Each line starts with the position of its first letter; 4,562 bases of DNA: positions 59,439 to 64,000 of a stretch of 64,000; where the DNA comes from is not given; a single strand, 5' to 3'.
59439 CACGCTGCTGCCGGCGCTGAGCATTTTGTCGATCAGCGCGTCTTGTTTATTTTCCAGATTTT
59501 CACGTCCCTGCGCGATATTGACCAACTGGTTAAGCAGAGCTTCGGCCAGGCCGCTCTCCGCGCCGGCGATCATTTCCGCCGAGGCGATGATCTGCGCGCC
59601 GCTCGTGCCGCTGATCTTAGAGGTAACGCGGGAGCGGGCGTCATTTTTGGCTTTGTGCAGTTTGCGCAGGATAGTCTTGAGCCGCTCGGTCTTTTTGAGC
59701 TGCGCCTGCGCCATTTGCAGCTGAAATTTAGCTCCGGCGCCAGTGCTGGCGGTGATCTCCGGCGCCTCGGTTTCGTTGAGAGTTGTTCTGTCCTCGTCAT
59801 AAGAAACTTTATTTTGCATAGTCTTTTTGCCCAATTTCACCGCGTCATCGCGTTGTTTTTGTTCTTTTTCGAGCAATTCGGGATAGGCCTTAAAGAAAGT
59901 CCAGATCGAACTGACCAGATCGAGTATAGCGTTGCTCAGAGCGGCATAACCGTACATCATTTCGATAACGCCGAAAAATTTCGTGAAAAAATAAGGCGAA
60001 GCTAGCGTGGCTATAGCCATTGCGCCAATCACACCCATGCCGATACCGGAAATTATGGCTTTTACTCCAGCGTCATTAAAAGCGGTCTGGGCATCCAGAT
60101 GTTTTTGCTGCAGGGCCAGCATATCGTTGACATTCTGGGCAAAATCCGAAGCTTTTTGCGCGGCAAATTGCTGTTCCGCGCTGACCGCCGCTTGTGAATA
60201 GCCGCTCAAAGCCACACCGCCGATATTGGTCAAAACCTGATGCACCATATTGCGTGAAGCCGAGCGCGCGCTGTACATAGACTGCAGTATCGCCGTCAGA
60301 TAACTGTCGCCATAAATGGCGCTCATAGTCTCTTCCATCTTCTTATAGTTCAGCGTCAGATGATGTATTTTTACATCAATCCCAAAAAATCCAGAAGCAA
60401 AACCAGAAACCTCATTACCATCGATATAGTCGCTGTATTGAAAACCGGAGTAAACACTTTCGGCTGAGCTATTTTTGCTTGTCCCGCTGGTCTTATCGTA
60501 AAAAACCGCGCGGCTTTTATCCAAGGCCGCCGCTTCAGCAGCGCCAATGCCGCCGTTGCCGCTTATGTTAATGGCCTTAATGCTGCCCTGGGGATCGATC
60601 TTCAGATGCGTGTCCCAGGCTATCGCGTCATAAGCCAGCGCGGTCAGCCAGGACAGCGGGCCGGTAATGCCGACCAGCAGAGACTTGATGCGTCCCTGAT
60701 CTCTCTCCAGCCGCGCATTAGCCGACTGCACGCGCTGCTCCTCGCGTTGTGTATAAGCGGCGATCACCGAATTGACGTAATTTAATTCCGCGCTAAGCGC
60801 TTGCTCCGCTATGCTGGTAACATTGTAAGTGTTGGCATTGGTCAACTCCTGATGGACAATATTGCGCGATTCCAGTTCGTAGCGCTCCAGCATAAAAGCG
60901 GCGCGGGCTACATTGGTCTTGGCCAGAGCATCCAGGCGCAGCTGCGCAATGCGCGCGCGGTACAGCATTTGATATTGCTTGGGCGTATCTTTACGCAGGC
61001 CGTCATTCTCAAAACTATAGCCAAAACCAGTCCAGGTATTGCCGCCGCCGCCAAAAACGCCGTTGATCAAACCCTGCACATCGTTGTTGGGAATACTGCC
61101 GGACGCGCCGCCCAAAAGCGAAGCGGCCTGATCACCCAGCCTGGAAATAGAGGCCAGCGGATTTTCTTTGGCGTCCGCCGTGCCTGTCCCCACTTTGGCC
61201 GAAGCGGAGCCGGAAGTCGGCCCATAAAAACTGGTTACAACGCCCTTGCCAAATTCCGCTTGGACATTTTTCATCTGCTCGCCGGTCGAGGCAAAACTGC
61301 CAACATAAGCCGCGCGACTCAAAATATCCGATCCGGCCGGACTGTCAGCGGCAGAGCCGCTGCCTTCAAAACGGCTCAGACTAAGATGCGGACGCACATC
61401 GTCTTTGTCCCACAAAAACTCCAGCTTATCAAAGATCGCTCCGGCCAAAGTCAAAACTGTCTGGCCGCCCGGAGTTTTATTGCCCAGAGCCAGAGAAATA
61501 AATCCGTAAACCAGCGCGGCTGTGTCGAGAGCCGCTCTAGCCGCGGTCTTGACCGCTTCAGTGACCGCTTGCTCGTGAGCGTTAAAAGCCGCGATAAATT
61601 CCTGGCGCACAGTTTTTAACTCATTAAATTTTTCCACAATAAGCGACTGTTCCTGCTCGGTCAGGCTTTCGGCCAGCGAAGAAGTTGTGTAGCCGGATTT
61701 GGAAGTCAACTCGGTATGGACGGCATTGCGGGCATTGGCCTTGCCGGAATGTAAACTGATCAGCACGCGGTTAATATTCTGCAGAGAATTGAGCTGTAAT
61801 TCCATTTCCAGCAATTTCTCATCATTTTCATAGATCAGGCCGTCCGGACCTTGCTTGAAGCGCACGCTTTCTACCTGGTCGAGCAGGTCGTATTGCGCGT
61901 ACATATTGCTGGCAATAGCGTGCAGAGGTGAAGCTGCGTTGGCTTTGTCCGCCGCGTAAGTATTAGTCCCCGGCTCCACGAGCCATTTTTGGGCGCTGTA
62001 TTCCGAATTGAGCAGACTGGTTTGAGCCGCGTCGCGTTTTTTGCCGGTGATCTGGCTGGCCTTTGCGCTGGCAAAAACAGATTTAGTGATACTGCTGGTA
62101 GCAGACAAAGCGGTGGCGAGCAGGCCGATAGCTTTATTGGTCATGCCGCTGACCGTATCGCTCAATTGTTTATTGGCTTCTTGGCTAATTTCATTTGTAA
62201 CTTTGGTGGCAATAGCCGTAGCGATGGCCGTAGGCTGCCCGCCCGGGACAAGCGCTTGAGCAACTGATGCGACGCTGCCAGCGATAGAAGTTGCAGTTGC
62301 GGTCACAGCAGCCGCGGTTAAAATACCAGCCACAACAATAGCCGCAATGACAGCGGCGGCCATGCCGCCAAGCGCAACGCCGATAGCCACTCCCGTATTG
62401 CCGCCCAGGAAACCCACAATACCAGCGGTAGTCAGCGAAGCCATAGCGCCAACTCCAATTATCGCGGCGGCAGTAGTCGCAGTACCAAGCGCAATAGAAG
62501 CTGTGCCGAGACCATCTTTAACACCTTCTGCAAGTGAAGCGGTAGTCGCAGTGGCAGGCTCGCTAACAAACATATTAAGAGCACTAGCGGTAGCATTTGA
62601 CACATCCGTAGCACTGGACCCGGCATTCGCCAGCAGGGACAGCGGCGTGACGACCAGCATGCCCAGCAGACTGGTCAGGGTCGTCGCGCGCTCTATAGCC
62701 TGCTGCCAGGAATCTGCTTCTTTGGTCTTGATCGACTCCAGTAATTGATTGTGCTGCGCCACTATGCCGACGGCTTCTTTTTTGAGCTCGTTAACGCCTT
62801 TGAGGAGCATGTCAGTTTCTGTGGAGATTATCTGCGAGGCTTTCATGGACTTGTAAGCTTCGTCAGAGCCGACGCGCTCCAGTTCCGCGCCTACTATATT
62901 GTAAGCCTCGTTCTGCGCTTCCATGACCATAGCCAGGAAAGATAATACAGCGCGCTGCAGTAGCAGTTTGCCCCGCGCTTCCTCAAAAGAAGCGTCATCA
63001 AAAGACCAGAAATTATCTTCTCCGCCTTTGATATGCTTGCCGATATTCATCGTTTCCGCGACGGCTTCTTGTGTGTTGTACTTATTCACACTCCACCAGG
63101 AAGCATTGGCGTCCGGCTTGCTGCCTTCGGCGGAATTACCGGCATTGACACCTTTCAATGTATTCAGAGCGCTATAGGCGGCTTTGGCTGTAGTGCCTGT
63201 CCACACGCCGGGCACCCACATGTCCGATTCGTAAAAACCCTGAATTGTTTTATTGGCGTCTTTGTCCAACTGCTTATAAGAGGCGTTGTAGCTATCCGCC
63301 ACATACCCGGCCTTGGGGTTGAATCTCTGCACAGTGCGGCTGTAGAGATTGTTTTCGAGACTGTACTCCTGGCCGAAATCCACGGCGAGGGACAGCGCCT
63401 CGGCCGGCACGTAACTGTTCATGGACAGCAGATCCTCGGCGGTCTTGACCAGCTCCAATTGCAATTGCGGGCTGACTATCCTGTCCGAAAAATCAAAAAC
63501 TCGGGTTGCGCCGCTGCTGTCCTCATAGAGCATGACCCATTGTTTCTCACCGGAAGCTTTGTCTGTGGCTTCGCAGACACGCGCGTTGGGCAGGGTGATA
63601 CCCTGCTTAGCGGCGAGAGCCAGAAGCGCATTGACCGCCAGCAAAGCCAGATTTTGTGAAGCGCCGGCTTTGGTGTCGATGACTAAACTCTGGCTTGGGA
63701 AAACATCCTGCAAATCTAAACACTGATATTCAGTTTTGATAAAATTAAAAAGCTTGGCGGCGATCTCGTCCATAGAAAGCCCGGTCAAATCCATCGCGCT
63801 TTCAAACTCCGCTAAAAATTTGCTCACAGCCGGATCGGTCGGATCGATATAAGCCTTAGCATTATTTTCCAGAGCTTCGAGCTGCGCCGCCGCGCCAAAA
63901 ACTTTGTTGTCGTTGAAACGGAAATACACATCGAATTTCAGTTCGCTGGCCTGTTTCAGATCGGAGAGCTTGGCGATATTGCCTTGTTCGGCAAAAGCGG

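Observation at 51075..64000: Giant ORF of more than 4,300 aa with no hallmark of known giant-protein classes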

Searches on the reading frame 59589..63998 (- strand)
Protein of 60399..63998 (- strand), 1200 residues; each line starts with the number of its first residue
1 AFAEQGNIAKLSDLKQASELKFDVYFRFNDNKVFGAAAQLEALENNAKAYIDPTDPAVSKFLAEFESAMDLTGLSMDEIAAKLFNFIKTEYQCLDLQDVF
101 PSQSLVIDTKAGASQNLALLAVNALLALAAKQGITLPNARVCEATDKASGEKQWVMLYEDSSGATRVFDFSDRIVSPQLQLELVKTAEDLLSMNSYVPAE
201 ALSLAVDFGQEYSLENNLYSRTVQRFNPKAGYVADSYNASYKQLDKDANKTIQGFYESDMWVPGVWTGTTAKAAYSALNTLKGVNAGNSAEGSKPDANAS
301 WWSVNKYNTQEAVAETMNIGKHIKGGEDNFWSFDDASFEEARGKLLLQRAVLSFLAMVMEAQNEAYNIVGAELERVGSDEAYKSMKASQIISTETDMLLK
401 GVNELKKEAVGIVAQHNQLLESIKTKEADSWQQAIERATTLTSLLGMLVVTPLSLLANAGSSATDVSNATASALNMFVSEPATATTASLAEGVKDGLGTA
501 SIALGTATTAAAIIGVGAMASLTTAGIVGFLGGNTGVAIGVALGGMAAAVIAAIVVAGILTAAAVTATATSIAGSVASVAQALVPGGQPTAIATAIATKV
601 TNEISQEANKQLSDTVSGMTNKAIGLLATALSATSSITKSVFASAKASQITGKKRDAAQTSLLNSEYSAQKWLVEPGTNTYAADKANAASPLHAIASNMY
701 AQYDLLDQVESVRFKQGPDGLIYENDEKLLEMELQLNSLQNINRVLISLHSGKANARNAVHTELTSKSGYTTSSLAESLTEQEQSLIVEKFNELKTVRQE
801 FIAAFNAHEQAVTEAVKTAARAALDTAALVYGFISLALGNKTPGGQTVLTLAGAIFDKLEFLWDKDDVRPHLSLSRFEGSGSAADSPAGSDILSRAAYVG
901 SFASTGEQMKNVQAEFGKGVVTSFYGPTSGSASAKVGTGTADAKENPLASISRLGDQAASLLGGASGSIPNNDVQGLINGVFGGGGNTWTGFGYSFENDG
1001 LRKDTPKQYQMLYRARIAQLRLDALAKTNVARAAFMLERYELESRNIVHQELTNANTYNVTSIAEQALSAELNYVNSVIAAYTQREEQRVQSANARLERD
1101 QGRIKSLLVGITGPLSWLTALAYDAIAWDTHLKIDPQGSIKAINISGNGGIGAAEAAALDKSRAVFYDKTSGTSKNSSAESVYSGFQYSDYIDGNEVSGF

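Call 10: find_homologous_proteins(query=window:60399-63998:-, max_evalue=0.001)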
Query window:60399-63998:- (1200 aa): 1 proteins with E <= 0.001 among 8000 candidates.
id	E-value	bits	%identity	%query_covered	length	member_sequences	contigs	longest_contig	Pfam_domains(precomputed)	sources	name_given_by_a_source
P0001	1.4e-232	793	48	41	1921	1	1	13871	-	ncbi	ncbi:hypothetical protein NO2_1155, partial [Candidatus Termititenax persephonae]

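Call 12: find_encoding_contigs(protein=P0001, flank=10000)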
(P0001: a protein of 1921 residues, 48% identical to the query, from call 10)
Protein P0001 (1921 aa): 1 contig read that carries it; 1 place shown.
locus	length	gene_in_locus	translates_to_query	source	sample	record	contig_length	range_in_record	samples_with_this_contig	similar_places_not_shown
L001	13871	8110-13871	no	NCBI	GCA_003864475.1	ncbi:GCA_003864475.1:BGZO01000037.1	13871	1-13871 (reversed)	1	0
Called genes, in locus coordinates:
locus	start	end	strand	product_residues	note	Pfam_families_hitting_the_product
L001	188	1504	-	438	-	PF03446:NAD_binding_2, PF03721:UDPG_MGDP_dh_N, PF00984:UDPG_MGDP_dh, PF03720:UDPG_MGDP_dh_C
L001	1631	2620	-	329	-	PF00106:adh_short (weak), PF01073:3Beta_HSD, PF01370:Epimerase, PF02719:Polysacc_synt_2, PF04321:RmlD_sub_bind, PF13460:NAD_binding_10, PF16363:GDP_Man_Dehyd, PF07993:NAD_binding_4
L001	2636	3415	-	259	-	-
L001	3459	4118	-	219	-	-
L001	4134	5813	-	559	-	PF00365:PFK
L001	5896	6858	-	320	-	PF01116:F_bP_aldolase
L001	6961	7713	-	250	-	PF00121:TIM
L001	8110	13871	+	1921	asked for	?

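Call 14: search_protein_families(library=pfam, proteins=[P0001], max_evalue=1)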
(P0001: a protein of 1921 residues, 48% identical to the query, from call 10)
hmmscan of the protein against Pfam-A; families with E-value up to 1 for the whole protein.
P0001 (1921 aa): 3 families
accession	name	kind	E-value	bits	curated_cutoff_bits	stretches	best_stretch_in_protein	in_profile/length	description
PF01841.26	Transglut_core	-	0.0015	19.2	23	1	137-187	14-65/108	Transglutaminase-like superfamily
PF00797.23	Acetyltransf_2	-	0.093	12.9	22.8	1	171-266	44-135/240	N-acetyltransferase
PF18327.6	PRODH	-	0.24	12.2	26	1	284-308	14-38/48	Proline utilization A proline dehydrogenase N-terminal domain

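Call 19: find_related_loci(query=A1, collection=genome_contigs, flank=10000)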
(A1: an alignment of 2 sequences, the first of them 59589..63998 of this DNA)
Query A1 (1470 aa) in genome_contigs; peptide patterns used: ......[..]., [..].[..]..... (x = any residue, [..] = any of these).
223 stretches matched a pattern; 5 encode a relative of the query (tblastn E <= 1e-3); 5 distinct loci.
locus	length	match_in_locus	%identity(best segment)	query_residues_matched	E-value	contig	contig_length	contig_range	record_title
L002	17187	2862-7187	45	1-1470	0e+0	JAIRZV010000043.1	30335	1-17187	MAG: Candidatus Margulisiibacteriota bacterium isolate Gx481_bin108 k119_2850699, whole genome shotgun sequence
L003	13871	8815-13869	48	1-1467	3e-136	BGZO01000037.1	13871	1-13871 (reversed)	Candidatus Termititenax persephonae NkOx7-02 DNA, TG2_NkOx7-02_NODE_037, whole genome shotgun sequence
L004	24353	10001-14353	45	1-1470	0e+0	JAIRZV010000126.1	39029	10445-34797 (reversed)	MAG: Candidatus Margulisiibacteriota bacterium isolate Gx481_bin108 k119_5265340, whole genome shotgun sequence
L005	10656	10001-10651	52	1-219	1e-63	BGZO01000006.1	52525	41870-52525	Candidatus Termititenax persephonae NkOx7-02 DNA, TG2_NkOx7-02_NODE_006, whole genome shotgun sequence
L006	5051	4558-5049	48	44-208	1e-35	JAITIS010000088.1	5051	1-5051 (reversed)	MAG: Candidatus Margulisiibacteriota bacterium isolate Pcl387_bin129 k119_970280, whole genome shotgun sequence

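Call 90: predict_structure(alignment_id=A8)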
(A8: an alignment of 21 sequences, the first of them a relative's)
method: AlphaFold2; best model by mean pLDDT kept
length: 600 residues; sequences in the alignment: 21
mean_pLDDT: 69.0   pTM: 0.48
mean pLDDT of the five models: 69.0, 68.9, 66.5, 64.9, 57.8
residues with pLDDT >= 90: 136; 70-90: 182; 50-70: 129; < 50: 153
segments of 3 or more residues with pLDDT < 50: 1-10, 16-81, 280-285, 468-484, 500-514, 530-553, 577-579, 597-600
pLDDT, mean of each block of 10 residues (from residue 1): 37 46 39 40 27 27 27 35 64 68 76 83 92 92 94 91 75 87 93 97 94 87 89 92 76 89 87 74 55 87 91 87 89 77 79 90 94 89 91 92 89 80 61 61 85 82 54 33 54 57 38 49 52 35 36 51 60 54 61 51
secondary structure, 60 per line:
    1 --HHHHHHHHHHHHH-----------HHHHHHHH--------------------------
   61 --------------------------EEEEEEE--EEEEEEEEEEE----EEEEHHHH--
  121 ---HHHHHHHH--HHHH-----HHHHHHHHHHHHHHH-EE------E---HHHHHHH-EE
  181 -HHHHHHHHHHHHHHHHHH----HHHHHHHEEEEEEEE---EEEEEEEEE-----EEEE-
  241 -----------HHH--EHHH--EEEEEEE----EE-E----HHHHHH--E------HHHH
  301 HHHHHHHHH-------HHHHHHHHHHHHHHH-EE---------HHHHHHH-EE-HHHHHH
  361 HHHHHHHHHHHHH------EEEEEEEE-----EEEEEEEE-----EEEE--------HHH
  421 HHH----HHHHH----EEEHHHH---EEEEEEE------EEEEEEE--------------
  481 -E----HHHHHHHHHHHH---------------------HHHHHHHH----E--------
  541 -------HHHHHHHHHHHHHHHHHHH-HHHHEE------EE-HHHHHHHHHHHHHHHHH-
elements in order: H3-15 H27-34 E87-93 E96-106 E111-114 H115-118 H124-131 H134-137 H143-157 H171-177 H182-199 H204-210 E211-218 E222-230 E236-239 E263-269 H282-287 H297-309 H317-331 H344-350 H355-373 E380-387 E393-400 E406-409 H418-423 H428-432 E437-439 H440-443 E447-453 E460-466 H487-498 H520-527 H548-566 H568-571 H583-599

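Call 92: fold_search(model_id=the predicted structure, library=pdb)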
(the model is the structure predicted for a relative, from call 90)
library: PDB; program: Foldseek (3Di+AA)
matches with E <= 10: 307; with E <= 0.001: 7
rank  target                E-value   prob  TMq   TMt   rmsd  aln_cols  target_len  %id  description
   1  4fgp_B                1.7e-05  1.00  0.19  0.54   6.0       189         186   18  Legionella pneumophila LapG (EGTA-treated) (released 2012-06-20)
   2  4fgo                  2.8e-05  1.00  0.19  0.52   8.5       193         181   18  Legionella pneumophila LapG (calcium-bound) (released 2012-06-20)
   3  4fgp_A                3.3e-05  1.00  0.19  0.55   5.1       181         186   18  Legionella pneumophila LapG (EGTA-treated) (released 2012-06-20)
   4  4fgq_A                5.2e-05  1.00  0.20  0.57   6.2       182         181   18  Legionella pneumophila LapG (released 2012-06-20)
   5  4fgq_B                6.1e-05  1.00  0.19  0.54   7.3       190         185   18  Legionella pneumophila LapG (released 2012-06-20)
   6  3isr_A                4.7e-04  1.00  0.17  0.33  19.2       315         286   10  The Crystal Structure of a Putative Cysteine Protease from Cytophaga hutchinsonii to 1.9A (released 2009-09-08)
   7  9y6s_8G               6.3e-04  1.00  0.19  0.19   4.4       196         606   10  96-nm repeat of the Leishmania tarentolae doublet microtubule (released 2025-12-17)
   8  4u65_E                1.1e-03  1.00  0.19  0.56   4.1       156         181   17  Structure of the periplasmic output domain of the Legionella pneumophila LapD ortholog CdgS9 in complex with Pseudomon (released 2014-08-13)
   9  3isr_C                1.4e-03  0.99  0.17  0.33  18.6       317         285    9  The Crystal Structure of a Putative Cysteine Protease from Cytophaga hutchinsonii to 1.9A (released 2009-09-08)
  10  3isr_B                1.8e-03  1.00  0.16  0.31   5.4       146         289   19  The Crystal Structure of a Putative Cysteine Protease from Cytophaga hutchinsonii to 1.9A (released 2009-09-08)
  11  7pjo_AAA              1.9e-02  1.00  0.12  0.30   8.0       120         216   15  Crystal form 3 of CPR-C4: a cysteine protease from the Candidate Phyla Radiation (released 2022-07-06)
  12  7ob6_A                2.6e-02  1.00  0.12  0.30   7.5       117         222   16  CPR-C4 - a conserved novel protease from the Candidate Phyla Radiation (released 2022-04-27)
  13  7ob6_B                2.9e-02  1.00  0.12  0.31   7.5       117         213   16  CPR-C4 - a conserved novel protease from the Candidate Phyla Radiation (released 2022-04-27)
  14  6j4p_A                3.4e-02  0.89  0.15  0.31  13.3       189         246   12  Structural basis of tubulin detyrosination by vasohibins-SVBP enzyme complex and functional implications (released 2019-05-01)
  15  7ob7                  3.5e-02  0.99  0.12  0.30   7.5       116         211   16  CPR-C4 - novel protease from the Candidate Phyla Radiation (CPR) (released 2022-04-27)
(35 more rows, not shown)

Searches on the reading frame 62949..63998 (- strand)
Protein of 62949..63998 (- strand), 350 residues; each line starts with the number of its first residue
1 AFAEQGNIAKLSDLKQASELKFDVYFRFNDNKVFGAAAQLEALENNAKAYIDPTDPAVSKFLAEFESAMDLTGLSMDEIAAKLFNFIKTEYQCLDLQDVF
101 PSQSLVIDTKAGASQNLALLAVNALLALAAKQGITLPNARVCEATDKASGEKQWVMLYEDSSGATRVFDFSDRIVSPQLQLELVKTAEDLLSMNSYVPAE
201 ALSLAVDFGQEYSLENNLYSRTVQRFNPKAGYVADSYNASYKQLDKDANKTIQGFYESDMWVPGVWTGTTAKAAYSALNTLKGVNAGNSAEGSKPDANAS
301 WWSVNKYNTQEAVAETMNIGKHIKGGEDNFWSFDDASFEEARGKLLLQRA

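Call 86: find_related_loci(query=window:62949-63998:-, collection=metagenome_contigs, flank=10000)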
Query window:62949-63998:- (350 aa) in metagenome_contigs; peptide patterns used: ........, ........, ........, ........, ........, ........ (x = any residue, [..] = any of these).
59 stretches matched a pattern, but none encodes a relative of the query by tblastn (E <= 1e-3).
